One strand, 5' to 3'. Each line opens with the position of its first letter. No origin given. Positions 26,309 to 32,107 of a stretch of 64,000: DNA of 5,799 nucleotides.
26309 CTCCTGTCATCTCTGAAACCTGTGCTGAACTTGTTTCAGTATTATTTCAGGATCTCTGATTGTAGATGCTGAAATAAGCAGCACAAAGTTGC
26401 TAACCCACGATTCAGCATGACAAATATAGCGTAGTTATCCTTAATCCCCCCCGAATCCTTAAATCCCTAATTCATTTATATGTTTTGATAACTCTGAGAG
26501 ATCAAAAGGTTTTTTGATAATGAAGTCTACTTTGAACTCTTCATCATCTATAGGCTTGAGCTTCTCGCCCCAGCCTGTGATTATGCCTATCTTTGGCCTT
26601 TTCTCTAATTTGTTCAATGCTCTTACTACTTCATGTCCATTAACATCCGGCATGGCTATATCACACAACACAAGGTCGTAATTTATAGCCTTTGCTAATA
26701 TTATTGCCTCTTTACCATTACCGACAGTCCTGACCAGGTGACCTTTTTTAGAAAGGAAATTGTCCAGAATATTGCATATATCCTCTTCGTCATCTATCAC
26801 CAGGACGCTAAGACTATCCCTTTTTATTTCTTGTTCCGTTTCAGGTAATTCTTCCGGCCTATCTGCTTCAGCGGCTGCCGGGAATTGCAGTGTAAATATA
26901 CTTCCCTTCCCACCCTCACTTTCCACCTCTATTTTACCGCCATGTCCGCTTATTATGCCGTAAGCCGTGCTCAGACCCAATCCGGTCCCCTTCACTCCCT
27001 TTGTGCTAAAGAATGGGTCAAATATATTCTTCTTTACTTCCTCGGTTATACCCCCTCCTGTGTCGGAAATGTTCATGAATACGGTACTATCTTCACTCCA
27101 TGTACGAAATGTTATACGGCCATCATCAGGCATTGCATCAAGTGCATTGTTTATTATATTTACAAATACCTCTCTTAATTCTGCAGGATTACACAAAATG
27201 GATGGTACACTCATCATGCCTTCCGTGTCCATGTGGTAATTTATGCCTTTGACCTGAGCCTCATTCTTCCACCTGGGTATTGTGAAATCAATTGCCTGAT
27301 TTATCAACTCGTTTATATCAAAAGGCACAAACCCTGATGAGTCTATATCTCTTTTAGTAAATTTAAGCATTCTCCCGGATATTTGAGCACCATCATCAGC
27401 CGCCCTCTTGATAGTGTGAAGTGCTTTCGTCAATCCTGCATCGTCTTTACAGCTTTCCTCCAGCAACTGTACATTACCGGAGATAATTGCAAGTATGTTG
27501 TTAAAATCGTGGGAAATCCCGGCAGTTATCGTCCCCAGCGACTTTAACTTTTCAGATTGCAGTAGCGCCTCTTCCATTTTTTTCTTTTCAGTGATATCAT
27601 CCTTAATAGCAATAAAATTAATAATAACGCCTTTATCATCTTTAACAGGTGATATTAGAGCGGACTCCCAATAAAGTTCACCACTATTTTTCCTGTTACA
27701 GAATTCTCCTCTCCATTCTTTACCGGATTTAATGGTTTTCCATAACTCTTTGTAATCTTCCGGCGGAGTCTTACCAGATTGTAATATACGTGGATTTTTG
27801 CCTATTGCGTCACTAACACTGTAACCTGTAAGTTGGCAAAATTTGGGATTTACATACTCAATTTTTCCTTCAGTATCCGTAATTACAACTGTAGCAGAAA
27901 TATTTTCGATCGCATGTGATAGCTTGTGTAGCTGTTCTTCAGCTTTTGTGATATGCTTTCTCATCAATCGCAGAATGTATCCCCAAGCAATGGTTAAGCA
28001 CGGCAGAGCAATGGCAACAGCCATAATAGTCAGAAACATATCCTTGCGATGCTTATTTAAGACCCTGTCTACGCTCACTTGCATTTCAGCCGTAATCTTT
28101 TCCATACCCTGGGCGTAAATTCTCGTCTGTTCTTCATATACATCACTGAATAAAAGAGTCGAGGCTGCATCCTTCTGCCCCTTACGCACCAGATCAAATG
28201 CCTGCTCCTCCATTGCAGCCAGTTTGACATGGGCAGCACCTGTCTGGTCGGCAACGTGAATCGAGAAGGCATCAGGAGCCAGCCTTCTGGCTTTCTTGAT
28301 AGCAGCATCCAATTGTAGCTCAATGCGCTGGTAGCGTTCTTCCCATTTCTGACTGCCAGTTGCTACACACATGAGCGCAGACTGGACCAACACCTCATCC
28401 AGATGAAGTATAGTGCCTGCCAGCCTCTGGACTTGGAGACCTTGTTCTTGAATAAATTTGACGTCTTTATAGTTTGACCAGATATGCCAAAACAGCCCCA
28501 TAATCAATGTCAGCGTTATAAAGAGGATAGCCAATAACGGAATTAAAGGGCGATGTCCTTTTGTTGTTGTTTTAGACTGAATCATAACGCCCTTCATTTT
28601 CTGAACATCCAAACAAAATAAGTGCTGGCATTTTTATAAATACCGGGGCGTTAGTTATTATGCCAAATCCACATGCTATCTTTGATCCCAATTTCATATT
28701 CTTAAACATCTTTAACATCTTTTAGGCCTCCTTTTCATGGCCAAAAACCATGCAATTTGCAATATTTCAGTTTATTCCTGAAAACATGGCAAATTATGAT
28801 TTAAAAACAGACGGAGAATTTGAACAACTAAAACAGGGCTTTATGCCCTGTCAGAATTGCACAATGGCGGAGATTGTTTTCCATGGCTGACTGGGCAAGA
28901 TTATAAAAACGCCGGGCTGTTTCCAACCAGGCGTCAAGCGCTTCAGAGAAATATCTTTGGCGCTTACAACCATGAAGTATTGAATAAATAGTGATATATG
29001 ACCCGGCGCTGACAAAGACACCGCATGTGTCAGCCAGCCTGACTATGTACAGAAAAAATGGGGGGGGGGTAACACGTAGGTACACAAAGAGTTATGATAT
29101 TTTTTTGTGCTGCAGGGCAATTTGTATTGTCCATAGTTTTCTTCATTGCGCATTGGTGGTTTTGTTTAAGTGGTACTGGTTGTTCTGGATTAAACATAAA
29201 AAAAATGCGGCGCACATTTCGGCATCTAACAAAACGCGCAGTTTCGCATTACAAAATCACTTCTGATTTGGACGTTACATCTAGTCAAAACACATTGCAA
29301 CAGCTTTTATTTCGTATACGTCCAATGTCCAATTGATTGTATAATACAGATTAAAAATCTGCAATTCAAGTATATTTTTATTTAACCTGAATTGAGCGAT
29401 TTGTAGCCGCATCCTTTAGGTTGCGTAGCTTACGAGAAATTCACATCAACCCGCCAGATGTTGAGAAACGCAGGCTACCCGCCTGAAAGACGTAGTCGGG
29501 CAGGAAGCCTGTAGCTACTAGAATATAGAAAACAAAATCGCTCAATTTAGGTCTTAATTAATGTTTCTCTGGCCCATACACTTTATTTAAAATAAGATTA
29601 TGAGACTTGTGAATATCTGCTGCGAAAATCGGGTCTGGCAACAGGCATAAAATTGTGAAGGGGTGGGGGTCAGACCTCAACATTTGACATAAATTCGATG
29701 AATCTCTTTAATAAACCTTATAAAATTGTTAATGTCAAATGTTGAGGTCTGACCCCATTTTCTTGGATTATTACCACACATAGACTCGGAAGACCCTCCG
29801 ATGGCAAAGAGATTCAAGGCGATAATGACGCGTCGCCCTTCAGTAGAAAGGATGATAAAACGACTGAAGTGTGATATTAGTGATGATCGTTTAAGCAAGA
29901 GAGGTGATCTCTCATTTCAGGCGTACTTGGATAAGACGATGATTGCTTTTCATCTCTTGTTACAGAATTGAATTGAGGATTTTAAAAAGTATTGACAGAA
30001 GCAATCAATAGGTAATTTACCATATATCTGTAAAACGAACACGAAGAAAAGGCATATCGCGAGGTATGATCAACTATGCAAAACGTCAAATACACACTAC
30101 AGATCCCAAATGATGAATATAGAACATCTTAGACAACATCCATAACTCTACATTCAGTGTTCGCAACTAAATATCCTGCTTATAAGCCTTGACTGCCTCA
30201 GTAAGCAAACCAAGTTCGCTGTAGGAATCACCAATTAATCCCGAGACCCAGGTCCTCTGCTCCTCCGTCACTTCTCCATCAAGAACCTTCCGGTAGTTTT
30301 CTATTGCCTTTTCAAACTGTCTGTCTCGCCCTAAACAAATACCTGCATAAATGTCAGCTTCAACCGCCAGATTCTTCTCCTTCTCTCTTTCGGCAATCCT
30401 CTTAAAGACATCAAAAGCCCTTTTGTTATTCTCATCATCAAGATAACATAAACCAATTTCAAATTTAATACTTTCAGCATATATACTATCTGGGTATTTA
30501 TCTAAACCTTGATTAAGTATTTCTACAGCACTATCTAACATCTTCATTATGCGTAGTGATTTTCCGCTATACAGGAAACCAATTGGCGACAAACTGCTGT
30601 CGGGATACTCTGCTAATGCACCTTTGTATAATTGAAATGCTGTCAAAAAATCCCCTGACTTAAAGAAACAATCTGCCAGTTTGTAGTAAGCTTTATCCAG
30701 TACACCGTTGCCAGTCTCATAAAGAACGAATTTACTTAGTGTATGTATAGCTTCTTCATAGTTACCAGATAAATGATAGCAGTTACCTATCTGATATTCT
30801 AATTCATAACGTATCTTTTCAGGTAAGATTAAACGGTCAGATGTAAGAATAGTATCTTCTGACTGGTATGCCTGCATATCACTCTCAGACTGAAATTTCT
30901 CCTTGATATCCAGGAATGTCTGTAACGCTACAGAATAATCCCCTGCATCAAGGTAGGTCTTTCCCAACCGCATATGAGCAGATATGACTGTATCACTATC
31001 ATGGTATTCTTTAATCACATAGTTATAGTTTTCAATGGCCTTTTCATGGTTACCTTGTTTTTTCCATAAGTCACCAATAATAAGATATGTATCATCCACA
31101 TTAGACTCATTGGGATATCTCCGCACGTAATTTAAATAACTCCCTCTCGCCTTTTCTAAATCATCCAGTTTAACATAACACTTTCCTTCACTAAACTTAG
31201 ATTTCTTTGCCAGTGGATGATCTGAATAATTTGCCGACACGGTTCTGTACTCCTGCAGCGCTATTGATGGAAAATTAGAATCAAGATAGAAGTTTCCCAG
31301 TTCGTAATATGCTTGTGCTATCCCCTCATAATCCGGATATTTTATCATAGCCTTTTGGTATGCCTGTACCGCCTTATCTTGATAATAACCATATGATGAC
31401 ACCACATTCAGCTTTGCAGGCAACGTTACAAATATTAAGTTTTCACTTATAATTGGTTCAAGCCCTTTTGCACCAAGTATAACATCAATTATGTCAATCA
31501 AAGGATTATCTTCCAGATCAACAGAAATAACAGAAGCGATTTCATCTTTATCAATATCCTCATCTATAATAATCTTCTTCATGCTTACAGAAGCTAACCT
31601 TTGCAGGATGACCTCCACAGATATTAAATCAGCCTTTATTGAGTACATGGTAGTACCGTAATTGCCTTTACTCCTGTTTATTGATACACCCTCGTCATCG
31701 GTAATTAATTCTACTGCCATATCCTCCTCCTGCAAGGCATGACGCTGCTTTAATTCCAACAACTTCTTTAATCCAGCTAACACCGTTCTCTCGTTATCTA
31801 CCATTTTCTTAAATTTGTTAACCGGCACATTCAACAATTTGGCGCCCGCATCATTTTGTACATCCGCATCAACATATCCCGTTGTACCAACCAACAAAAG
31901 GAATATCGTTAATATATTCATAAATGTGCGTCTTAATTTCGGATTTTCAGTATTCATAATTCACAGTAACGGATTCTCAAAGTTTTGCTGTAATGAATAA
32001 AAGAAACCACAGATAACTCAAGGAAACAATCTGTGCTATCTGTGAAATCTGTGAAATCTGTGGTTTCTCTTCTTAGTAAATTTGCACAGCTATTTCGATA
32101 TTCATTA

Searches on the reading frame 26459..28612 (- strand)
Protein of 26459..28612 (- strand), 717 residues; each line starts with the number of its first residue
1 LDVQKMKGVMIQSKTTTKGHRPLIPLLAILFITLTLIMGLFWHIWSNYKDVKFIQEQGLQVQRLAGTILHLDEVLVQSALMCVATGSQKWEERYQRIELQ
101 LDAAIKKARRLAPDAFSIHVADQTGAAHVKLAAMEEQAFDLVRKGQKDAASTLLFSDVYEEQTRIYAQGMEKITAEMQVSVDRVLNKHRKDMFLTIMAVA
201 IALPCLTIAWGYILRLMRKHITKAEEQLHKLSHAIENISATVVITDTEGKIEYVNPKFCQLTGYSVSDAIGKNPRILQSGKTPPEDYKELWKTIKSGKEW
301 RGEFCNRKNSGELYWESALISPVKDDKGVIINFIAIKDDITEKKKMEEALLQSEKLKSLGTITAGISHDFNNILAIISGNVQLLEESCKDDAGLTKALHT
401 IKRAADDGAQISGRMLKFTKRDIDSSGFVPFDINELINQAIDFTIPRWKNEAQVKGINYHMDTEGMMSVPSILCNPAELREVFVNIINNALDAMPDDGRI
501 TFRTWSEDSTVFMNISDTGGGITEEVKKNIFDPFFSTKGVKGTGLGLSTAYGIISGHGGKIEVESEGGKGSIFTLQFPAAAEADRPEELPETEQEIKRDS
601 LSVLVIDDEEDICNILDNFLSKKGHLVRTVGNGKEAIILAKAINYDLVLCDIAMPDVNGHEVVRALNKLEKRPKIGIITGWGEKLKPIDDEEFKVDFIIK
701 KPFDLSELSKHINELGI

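Call 51: search_protein_families(library=pfam, proteins=[window:26459-28612:-], max_evalue=0.00001)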
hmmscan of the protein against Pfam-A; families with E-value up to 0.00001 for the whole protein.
window:26459-28612:- (717 aa): 8 families
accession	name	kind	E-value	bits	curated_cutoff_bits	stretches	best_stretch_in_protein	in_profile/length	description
PF02518.31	HATPase_c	-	1.8e-22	80.3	26.4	1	476-579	3-109/111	Histidine kinase-, DNA gyrase B-, and HSP90-like ATPase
PF13426.13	PAS_9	-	2.1e-21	76.6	27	1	242-342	4-103/103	PAS domain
PF00072.30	Response_reg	-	9e-21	74.6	30.2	1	603-712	1-110/111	Response regulator receiver domain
PF00989.32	PAS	-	1.5e-14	54.4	22.6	1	231-338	3-111/113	PAS fold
PF08447.18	PAS_3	-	5.7e-11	43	25.6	1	252-336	2-88/89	PAS fold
PF00512.31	HisKA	-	1.2e-09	38.5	26.9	1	360-422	3-64/66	His Kinase A (phospho-acceptor) domain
PF13188.13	PAS_8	-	2.4e-09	37.2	21.8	1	230-286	2-56/65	PAS domain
PF08448.16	PAS_4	-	2e-08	34.9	23.1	1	236-344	2-109/110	PAS fold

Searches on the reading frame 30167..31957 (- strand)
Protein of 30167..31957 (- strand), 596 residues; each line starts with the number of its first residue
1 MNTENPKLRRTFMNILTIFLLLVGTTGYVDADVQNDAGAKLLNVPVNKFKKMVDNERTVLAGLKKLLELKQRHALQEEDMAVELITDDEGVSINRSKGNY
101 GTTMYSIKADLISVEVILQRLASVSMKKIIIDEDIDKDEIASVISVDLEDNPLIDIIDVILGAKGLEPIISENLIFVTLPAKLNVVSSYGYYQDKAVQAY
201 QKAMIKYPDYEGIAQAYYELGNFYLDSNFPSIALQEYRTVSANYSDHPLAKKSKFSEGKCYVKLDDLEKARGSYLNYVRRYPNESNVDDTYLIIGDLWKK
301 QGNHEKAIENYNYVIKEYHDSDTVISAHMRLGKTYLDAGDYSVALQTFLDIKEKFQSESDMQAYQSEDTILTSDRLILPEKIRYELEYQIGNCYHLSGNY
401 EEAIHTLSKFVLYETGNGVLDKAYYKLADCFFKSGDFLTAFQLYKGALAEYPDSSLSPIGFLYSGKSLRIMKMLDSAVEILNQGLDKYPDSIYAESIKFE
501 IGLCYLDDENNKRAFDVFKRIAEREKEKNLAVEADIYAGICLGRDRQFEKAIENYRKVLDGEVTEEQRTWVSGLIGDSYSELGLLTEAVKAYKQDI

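Call 51: search_protein_families(library=pfam, proteins=[window:30167-31957:-], max_evalue=0.00001)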
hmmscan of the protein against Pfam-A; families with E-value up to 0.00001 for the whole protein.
window:30167-31957:- (596 aa): 11 families
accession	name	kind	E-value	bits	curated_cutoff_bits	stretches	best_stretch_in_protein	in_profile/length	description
PF13174.12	TPR_6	-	3e-28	96.9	26.3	0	423-454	2-33/33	Tetratricopeptide repeat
PF07719.23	TPR_2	-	5.5e-25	85.8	27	0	422-453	2-33/34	Tetratricopeptide repeat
PF13432.12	TPR_16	-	2.4e-20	73.1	32.7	0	398-454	11-64/65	Tetratricopeptide repeat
PF00515.34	TPR_1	-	6.6e-20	70.5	27.8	0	386-406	3-23/34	Tetratricopeptide repeat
PF13424.12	TPR_12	-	1.2e-19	70.7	30.1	0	298-348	13-68/77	Tetratricopeptide repeat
PF14559.12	TPR_19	-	1e-17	64.7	25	0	432-494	2-61/68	Tetratricopeptide repeat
PF13428.12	TPR_14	-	1.9e-15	56.3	23.5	0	422-454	2-34/44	Tetratricopeptide repeat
PF13181.12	TPR_8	-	2.9e-15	55.5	25.7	0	388-409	5-26/34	Tetratricopeptide repeat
PF12895.13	ANAPC3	-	6.8e-10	39.5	27.2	0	422-454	24-55/82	Anaphase-promoting complex, cyclosome, subunit 3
PF13414.12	TPR_11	-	2.1e-07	30.9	26.8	0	295-317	1-23/42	TPR repeat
PF09976.15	TPR_21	-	3.7e-07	30.5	25.5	0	483-594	64-171/193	Tetratricopeptide repeat-like domain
